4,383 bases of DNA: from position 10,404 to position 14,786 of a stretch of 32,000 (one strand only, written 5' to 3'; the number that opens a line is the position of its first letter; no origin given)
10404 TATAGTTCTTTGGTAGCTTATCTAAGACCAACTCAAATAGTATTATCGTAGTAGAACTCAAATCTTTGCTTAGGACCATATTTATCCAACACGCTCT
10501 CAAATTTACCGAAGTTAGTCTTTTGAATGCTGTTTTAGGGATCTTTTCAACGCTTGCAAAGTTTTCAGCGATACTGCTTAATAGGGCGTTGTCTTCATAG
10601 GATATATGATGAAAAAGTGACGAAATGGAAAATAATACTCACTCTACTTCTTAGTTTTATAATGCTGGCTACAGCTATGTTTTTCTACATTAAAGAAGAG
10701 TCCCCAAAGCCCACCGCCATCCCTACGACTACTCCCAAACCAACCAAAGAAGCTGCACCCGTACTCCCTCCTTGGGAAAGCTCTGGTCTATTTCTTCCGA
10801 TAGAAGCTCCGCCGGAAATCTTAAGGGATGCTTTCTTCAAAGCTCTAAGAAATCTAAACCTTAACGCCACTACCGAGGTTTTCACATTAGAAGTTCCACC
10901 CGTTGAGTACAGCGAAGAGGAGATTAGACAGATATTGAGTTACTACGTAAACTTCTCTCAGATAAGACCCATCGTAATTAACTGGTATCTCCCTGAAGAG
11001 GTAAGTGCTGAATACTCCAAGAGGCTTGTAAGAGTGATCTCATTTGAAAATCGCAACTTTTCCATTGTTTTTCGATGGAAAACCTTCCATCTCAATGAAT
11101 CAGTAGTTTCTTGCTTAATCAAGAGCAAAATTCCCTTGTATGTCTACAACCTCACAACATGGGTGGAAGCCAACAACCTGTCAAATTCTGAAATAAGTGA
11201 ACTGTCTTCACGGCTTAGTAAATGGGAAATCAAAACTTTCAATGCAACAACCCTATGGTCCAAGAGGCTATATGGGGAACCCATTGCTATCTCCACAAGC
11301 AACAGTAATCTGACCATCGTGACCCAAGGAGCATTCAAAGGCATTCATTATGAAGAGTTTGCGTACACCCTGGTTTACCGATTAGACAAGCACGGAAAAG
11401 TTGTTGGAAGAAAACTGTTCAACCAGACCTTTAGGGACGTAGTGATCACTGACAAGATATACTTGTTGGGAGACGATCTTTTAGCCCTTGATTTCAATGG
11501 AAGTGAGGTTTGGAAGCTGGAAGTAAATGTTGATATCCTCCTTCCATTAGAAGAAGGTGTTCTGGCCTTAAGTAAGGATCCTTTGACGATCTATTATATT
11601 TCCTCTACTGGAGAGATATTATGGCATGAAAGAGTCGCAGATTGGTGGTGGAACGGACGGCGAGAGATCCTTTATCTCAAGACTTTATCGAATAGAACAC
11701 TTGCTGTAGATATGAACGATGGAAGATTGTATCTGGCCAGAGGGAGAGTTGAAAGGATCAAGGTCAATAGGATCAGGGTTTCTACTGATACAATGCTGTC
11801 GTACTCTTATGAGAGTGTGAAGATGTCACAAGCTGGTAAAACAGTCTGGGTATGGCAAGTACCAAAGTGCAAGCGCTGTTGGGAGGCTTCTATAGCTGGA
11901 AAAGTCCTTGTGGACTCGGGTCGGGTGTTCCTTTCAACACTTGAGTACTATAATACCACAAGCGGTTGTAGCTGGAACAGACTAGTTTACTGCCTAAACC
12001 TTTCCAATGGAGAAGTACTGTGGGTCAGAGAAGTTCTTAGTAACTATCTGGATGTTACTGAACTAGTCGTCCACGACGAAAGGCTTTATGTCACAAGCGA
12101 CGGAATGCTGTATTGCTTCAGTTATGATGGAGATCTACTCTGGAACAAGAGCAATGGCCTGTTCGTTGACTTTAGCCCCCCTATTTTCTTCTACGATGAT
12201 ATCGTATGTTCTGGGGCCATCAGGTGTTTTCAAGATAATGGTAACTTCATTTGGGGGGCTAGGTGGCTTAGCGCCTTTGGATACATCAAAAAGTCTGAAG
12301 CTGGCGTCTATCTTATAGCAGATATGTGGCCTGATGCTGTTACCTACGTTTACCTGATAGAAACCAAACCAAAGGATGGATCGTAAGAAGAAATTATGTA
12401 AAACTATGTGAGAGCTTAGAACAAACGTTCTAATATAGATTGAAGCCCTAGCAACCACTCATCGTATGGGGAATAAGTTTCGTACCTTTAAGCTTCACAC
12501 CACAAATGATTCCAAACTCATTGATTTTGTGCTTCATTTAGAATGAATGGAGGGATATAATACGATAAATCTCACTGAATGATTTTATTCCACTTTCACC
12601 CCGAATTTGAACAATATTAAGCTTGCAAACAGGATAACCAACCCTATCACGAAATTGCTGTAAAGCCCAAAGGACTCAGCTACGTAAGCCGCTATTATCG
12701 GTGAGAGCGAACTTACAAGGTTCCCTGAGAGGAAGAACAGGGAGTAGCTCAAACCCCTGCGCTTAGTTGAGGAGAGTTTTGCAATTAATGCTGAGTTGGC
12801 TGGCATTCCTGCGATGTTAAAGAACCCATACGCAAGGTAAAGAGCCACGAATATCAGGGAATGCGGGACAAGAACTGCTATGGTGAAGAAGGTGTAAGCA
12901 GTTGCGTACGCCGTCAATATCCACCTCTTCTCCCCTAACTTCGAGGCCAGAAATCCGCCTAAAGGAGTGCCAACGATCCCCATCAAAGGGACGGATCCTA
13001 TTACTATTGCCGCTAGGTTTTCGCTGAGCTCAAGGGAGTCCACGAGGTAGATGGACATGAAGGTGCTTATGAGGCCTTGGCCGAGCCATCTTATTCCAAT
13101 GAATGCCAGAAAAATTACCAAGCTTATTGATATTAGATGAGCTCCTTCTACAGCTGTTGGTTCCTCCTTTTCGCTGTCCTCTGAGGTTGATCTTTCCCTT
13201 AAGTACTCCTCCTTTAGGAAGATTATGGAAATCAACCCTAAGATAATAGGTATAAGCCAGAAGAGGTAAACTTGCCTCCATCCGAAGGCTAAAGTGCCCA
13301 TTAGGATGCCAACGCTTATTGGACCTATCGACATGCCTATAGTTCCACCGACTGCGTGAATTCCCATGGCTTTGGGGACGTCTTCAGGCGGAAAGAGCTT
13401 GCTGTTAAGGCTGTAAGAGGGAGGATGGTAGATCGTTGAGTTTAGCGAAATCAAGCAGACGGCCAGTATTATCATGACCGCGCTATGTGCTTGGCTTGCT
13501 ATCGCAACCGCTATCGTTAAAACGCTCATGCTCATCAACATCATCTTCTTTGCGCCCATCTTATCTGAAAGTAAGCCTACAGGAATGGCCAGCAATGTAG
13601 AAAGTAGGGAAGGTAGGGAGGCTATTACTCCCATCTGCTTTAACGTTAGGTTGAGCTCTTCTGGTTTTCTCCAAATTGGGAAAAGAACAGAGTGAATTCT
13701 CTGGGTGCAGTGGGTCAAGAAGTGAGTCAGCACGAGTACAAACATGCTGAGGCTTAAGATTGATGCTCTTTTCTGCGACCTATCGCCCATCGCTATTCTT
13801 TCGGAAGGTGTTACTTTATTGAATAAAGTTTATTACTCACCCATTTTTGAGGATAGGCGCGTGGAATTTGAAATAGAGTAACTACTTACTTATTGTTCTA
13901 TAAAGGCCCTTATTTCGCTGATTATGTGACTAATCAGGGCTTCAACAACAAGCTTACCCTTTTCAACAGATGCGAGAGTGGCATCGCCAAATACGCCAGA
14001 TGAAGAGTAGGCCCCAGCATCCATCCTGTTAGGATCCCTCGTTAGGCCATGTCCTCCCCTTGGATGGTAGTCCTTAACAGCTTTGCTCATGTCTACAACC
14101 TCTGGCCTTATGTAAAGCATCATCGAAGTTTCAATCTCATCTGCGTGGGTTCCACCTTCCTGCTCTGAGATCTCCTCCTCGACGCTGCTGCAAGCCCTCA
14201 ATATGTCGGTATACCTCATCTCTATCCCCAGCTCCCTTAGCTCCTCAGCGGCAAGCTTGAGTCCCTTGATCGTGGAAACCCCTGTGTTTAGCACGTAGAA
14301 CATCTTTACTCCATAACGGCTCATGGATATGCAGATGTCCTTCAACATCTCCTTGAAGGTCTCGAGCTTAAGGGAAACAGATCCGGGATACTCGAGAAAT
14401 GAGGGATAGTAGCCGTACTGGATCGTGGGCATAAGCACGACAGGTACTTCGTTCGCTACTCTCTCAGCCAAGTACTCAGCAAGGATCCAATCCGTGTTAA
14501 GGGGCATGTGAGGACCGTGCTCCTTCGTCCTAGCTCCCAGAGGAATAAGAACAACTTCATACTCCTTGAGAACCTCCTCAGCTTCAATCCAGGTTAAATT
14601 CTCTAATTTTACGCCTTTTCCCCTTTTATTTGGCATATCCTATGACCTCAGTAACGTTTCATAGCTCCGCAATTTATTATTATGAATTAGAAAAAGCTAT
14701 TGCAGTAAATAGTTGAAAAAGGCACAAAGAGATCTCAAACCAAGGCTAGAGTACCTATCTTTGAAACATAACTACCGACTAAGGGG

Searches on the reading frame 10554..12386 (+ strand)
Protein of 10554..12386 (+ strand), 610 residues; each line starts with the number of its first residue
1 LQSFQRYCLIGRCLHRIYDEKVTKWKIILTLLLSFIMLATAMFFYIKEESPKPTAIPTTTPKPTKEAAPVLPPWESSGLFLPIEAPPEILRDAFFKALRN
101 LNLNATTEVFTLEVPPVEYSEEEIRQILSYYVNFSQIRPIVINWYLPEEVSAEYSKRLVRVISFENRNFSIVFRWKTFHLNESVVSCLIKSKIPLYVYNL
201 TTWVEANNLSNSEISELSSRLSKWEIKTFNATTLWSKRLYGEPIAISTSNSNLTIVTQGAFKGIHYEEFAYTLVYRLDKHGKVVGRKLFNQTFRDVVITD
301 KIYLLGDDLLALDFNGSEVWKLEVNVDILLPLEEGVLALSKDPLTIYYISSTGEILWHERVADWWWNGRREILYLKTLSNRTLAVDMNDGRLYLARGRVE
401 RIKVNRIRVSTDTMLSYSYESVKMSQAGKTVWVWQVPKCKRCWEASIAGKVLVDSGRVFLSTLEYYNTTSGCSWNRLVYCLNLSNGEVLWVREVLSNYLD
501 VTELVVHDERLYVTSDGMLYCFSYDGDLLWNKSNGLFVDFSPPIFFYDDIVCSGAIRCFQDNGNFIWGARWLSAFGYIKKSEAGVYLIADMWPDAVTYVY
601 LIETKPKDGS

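Call 35: search_protein_families(library=pfam, proteins=[window:10554-12386:+], max_evalue=0.001)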
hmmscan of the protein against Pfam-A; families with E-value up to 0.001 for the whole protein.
window:10554-12386:+ (610 aa): 2 families
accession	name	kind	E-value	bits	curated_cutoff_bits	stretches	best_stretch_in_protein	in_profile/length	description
PF13360.13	PQQ_2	-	1.1e-08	35.4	27.6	1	428-533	13-100/233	Outer membrane protein assembly factor BamB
PF13570.13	Beta-prop_ACSF4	-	8.5e-07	29.1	133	1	472-569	109-210/329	Beta-alanine-activating enzyme, beta-propeller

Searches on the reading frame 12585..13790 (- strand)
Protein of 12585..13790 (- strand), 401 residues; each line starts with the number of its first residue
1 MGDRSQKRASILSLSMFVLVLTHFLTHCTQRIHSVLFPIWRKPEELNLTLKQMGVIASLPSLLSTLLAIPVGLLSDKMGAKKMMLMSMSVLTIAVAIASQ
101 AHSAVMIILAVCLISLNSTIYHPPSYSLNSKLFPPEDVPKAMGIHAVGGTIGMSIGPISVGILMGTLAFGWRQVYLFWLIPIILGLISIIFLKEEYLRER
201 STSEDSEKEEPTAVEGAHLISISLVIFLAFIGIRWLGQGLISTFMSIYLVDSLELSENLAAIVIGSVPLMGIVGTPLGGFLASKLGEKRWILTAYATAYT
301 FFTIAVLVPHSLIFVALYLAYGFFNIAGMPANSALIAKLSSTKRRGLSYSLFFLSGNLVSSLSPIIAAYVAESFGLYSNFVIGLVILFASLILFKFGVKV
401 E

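Call 3: search_protein_families(library=pfam, proteins=[window:12585-13790:-], max_evalue=0.01)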
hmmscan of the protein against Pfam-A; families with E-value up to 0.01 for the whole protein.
window:12585-13790:- (401 aa): 7 families
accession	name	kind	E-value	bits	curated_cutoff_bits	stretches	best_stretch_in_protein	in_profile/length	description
PF07690.21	MFS_1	-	2.6e-49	168.4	33.4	2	19-213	1-192/347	Major Facilitator Superfamily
PF13347.12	MFS_2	-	5.4e-14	52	27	1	49-376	31-386/427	MFS/sugar transport protein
PF12832.13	MFS_1_like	-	1.6e-10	41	25.2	2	45-263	28-252/373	MFS_1 like family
PF00083.30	Sugar_tr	-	1e-07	31.6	22.3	2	49-207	44-208/452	Sugar (and other) transporter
PF01306.25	LacY_symp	-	9.3e-07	28.4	24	1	18-96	11-88/413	LacY proton/sugar symporter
PF05977.19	MFS_3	-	2.7e-05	23.3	27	1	56-394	53-390/524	Transmembrane secretion effector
PF03137.26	OATP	-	0.0083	14.9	25.8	0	240-309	311-381/545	Organic Anion Transporter Polypeptide (OATP) family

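Call 4: search_protein_families(library=ncbifam, proteins=[window:12585-13790:-], max_evalue=0.01)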
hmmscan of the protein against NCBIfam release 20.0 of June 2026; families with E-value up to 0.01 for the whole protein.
window:12585-13790:- (401 aa): 32 families (the best 25 are shown)
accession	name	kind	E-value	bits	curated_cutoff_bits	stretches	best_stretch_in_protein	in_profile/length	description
TIGR00881.1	2A0104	subfamily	2.1e-21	76.4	407.75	2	44-307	23-302/379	phosphoglycerate transporter protein PgtP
TIGR00893.1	2A0114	subfamily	3.7e-21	75.5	395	1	44-393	22-395/399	D-galactonate transporter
TIGR00886.1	2A0108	subfamily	6e-18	65.1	311.7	1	21-332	8-341/368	NarK family nitrate/nitrite MFS transporter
TIGR00880.1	2_A_01_02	superfamily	9.4e-17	61.4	131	2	65-194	12-139/141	multidrug resistance protein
TIGR00895.1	2A0115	subfamily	4e-16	58.9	418.55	1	45-370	46-397/398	aromatic acid/H+ symport family MFS transporter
TIGR00894.1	2A0114euk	subfamily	2.8e-12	45.9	626.45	1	42-192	67-216/465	Na(+)-dependent inorganic phosphate cotransporter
TIGR00900.1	2A0121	subfamily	2.6e-11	43.5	319.6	1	19-375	4-364/364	H+ Antiporter protein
NF011571.1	PRK14995.1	subfamily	3.4e-11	42.6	701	1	46-191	36-179/493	SmvA family efflux MFS transporter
NF049980.1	SfMCT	equivalog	5.9e-11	41.6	320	1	45-381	31-372/378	L-lactate MFS transporter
TIGR00711.1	efflux_EmrB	subfamily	9e-11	41.2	230.2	1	16-228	4-204/485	DHA2 family efflux MFS transporter permease subunit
TIGR00899.1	2A0120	subfamily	4.4e-10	39.2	522.3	1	21-393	4-369/375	sugar efflux transporter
NF033896.2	MFS_LfrA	equivalog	1.1e-09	37.4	825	1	58-187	62-189/504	efflux MFS transporter LfrA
NF007077.0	PRK09528.1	subfamily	1.6e-09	36.8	429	1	19-96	16-92/421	galactoside permease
NF012174.0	tet_MFS_A_B_C_D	equivalog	2.6e-09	36.4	475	1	48-370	37-355/382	Tet(A)/Tet(B)/Tet(C) family tetracycline efflux MFS transporter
NF002921.0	PRK03545.1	equivalog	7.4e-09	35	401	1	10-391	9-377/396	sugar transporter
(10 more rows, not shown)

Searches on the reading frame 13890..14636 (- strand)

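Call 3: search_protein_families(library=pfam, proteins=[window:13890-14636:-], max_evalue=0.01)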
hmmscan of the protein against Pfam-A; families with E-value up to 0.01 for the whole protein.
window:13890-14636:- (248 aa): 1 family
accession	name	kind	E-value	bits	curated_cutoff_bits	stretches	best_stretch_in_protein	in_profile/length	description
PF02633.19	Creatininase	-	8.1e-57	192.8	31.3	1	12-240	1-236/238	Creatinine amidohydrolase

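Call 4: search_protein_families(library=ncbifam, proteins=[window:13890-14636:-], max_evalue=0.01)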
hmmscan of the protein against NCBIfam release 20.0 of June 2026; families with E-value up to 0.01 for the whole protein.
window:13890-14636:- (248 aa): 4 families
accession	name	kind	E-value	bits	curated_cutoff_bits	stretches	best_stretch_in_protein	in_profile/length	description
TIGR04448.1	creatininase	equivalog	6.4e-34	117.7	235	1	13-242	1-242/246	creatininase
TIGR03964.1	mycofact_creat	equivalog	4e-28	98.6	172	1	20-245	7-220/228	mycofactocin biosynthesis peptidyl-dipeptidase MftE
NF041098.2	diketo_inos_hlase_IolN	equivalog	4.5e-20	71.9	245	1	5-188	3-192/307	3-dehydro-scyllo-inosose hydrolase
NF033501.0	ArfB_arch_rifla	equivalog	0.00046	20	180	1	26-146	15-135/219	2-amino-5-formylamino-6-ribosylaminopyrimidin-4(3H)-one 5'-monophosphate deformylase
